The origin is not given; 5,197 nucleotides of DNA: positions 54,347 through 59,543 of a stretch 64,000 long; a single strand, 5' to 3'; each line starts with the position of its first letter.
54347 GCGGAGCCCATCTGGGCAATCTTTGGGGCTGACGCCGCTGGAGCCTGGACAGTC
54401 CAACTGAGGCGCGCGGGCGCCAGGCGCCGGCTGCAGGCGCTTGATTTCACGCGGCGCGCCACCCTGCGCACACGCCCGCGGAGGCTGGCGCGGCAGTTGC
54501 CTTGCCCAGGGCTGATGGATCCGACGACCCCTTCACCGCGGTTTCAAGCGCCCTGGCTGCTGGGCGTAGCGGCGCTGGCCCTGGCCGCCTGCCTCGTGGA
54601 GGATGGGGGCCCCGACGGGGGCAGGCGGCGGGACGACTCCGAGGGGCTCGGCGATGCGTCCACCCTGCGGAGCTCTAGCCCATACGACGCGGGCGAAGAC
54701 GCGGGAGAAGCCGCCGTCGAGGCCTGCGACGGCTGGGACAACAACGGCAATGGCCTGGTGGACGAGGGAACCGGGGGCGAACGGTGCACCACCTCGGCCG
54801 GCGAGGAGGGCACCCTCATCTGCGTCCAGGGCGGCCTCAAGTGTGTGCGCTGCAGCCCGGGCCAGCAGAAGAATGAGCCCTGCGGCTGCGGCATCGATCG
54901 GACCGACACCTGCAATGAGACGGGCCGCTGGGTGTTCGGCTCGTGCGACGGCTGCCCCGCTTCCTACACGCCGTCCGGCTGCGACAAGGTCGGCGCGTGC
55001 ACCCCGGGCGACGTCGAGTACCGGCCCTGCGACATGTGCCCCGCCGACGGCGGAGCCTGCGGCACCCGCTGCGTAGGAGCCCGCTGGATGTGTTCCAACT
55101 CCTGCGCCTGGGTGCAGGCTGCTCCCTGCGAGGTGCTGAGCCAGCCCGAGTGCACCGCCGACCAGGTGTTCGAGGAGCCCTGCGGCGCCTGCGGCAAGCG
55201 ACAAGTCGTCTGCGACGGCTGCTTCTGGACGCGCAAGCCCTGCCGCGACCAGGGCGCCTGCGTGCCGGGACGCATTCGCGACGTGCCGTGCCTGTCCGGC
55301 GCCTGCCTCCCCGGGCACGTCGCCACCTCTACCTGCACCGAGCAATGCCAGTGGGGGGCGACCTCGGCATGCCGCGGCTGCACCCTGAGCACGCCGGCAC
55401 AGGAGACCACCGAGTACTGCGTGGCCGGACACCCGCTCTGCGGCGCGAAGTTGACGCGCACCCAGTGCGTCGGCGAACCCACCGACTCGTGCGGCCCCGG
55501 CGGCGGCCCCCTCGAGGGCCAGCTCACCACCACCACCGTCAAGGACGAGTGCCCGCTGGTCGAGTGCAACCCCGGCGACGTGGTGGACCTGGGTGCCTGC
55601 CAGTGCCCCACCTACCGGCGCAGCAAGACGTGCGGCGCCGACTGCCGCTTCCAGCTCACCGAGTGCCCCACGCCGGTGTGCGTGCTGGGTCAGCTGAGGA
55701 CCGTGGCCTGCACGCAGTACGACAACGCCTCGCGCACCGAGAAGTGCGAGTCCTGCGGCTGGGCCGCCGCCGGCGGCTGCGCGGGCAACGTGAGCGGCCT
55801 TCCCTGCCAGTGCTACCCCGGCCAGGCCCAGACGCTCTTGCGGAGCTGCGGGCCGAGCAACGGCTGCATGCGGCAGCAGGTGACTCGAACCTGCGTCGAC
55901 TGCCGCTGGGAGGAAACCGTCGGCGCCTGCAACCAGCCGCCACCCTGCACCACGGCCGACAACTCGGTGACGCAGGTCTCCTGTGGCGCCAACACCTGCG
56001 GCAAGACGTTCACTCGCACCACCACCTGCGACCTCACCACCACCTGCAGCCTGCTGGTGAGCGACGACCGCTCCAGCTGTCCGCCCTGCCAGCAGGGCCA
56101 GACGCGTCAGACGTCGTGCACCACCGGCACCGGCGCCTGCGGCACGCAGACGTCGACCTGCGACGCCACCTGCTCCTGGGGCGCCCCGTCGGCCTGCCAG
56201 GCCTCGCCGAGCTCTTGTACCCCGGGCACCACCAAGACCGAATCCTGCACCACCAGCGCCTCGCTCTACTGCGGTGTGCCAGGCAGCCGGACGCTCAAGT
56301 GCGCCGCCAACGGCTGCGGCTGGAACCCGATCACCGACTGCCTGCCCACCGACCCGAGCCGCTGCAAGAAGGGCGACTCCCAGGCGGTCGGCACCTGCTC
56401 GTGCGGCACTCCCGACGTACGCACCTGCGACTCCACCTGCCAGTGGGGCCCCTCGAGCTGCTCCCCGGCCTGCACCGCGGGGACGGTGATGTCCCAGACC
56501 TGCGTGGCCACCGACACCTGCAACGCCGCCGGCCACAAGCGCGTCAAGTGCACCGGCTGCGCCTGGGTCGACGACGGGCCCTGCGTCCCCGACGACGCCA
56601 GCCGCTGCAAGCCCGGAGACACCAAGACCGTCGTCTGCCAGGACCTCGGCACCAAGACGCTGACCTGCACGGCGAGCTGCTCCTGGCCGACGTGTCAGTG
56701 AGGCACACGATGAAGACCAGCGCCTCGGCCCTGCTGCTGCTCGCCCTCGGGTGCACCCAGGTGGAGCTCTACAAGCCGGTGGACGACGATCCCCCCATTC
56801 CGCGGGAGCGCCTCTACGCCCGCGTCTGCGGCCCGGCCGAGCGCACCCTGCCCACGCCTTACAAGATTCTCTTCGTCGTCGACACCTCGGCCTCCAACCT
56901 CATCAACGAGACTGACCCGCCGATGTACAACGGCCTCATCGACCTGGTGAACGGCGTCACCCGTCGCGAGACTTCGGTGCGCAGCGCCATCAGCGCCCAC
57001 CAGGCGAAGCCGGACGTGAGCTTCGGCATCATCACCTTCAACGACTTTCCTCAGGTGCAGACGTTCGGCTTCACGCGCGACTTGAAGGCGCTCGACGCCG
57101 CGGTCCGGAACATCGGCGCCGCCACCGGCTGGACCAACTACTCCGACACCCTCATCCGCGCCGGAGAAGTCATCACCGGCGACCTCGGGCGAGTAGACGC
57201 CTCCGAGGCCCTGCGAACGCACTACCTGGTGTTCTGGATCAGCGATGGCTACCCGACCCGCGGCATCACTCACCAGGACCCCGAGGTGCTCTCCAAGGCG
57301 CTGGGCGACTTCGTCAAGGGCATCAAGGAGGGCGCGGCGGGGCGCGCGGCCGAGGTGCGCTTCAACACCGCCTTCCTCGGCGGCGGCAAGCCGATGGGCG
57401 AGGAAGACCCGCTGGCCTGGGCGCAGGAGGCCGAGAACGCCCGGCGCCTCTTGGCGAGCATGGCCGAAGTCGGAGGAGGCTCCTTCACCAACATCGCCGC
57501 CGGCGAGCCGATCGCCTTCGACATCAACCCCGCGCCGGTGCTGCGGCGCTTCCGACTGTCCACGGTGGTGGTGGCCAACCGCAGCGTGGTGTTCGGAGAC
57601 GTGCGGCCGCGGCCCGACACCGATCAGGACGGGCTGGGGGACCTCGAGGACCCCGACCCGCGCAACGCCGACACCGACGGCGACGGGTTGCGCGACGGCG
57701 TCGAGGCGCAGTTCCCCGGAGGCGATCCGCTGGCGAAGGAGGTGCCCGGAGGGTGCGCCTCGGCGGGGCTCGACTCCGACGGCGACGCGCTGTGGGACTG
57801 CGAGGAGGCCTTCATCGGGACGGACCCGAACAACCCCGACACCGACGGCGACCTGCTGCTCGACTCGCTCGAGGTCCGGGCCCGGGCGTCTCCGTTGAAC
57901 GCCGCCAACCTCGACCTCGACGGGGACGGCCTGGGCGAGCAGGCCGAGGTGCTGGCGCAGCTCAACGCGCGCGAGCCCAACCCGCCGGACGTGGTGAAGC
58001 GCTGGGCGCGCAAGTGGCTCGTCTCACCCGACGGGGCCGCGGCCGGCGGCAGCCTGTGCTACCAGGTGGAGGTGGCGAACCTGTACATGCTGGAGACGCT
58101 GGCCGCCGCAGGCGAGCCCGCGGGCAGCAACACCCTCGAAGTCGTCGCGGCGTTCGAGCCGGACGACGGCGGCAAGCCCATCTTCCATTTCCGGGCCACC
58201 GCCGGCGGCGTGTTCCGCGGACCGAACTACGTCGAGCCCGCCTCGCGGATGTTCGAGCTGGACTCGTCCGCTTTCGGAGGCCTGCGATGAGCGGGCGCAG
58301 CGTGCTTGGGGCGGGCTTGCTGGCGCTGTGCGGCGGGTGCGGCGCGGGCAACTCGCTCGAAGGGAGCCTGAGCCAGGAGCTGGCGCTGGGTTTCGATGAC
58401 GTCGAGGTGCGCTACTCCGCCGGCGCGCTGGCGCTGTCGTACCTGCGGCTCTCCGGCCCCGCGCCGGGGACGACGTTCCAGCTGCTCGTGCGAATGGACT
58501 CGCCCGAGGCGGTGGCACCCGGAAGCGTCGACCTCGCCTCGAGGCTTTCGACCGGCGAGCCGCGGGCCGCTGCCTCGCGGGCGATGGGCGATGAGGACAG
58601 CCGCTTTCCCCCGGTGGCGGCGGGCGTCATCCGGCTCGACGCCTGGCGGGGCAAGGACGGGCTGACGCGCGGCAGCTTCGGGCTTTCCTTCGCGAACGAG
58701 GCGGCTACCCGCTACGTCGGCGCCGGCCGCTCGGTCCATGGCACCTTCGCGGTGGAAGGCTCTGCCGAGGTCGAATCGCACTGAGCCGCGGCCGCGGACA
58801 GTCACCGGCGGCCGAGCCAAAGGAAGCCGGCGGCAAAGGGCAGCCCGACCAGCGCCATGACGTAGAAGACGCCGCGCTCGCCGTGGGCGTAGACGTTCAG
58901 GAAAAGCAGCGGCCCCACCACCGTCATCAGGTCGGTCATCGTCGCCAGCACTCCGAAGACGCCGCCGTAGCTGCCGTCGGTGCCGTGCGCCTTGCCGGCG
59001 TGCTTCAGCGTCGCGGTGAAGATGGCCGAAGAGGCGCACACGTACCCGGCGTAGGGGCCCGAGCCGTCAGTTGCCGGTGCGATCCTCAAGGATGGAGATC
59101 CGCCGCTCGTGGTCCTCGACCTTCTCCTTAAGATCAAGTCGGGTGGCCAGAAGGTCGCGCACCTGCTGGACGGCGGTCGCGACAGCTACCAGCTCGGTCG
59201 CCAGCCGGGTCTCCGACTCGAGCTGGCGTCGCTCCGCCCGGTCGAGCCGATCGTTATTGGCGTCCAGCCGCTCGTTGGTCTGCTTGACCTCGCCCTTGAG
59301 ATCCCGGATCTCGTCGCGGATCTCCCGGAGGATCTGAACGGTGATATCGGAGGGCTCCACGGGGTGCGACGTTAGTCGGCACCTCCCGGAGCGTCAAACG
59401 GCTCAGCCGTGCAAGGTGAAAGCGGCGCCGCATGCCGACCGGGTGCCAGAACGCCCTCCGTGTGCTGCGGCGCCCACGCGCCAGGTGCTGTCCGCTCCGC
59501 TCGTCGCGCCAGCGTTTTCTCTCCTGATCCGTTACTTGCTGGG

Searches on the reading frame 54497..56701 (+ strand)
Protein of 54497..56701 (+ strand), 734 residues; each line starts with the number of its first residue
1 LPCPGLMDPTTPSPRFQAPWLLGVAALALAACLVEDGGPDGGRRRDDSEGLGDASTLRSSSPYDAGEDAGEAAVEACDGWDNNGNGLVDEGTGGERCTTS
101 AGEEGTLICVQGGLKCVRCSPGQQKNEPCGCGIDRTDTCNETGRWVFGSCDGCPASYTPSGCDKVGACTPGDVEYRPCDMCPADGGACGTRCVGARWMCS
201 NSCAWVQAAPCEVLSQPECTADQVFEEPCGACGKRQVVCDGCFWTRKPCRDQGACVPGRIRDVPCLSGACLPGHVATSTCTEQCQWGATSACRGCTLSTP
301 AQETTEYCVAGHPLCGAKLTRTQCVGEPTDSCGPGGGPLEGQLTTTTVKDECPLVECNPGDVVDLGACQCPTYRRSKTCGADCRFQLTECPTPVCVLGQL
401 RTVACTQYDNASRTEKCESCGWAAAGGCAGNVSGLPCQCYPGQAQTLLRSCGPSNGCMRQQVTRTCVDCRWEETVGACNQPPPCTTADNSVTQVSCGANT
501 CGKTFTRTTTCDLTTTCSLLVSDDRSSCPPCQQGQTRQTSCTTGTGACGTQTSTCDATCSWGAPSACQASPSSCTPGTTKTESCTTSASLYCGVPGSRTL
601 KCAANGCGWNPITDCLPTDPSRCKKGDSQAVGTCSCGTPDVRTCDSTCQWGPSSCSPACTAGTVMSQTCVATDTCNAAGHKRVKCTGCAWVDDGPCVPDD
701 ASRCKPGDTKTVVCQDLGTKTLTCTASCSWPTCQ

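Call 3: search_protein_families(library=pfam, proteins=[window:54497-56701:+], max_evalue=0.01)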
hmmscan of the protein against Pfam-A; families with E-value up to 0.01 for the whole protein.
window:54497-56701:+ (734 aa): 0 families

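Call 44: find_homologous_proteins(query=window:54497-56701:+)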
Query window:54497-56701:+ (734 aa): 5 proteins with E <= 0.001 among 8000 candidates.
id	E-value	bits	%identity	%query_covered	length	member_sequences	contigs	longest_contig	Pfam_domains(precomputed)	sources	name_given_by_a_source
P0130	0.0e+0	1670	100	99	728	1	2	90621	-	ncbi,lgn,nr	ncbi:MAG: hypothetical protein HYZ28_22995 [Myxococcales bacterium]|nr:hypothetical protein [Myxococ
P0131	1.6e-226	773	53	97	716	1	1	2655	-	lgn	-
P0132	1.1e-84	303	36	70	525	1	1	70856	-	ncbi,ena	-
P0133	4.4e-75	272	37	53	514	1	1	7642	-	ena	-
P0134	2.6e-66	243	34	88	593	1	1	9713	-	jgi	jgi:hypothetical protein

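Call 45: find_encoding_contigs(protein=P0131, flank=5000)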
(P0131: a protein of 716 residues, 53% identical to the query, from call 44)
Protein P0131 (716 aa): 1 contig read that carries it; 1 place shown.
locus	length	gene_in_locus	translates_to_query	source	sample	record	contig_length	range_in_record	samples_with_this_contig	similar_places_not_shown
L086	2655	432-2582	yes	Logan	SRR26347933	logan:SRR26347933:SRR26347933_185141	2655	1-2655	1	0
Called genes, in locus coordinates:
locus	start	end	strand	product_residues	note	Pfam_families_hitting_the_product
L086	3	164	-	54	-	?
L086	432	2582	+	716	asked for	-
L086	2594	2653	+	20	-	?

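Call 46: find_encoding_contigs(protein=P0132, flank=8000)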
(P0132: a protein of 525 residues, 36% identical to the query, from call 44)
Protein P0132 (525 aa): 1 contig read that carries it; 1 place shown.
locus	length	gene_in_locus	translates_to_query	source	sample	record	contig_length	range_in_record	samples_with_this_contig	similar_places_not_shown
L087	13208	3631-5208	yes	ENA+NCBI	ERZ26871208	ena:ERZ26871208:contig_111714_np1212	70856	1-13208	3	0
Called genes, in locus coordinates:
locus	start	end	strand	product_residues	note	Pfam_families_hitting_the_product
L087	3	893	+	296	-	?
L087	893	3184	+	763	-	PF13328:HD_4, PF01966:HD, PF04607:RelA_SpoT, PF02824:TGS, PF19296:RelA_AH, PF28438:RelA_RIS, PF01842:ACT (weak), PF13291:ACT_4, +1 more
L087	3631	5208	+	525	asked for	-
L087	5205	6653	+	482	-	PF13519:VWA_2, PF18884:TSP3_bac (faint)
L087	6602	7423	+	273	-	-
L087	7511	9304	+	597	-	PF01336:tRNA_anti-codon, PF00152:tRNA-synt_2, PF02938:GAD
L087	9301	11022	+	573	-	-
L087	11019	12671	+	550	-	PF00890:FAD_binding_2 (faint), PF01266:DAO, PF01494:FAD_binding_3 (faint), PF16901:DAO_C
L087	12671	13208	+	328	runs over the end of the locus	PF00890:FAD_binding_2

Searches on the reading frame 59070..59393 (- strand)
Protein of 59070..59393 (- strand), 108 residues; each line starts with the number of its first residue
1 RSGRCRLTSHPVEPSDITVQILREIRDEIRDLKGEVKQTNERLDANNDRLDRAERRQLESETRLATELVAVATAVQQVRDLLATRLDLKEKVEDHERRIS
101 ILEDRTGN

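Call 22: search_protein_families(library=pfam, proteins=[window:59070-59393:-], max_evalue=0.01)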
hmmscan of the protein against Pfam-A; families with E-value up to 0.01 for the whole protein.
window:59070-59393:- (108 aa): 3 families
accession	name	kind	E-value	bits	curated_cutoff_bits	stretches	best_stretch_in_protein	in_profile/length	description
PF06657.18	Cep57_MT_bd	-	0.00083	20.2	31.3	1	20-63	15-58/77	Centrosome microtubule-binding domain of Cep57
PF01544.23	CorA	-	0.0018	18.1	27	1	9-106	103-201/292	CorA-like Mg2+ transporter protein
PF07926.17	TPR_MLP1_2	-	0.0086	16.5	36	0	18-78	55-115/129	TPR/MLP1/MLP2-like protein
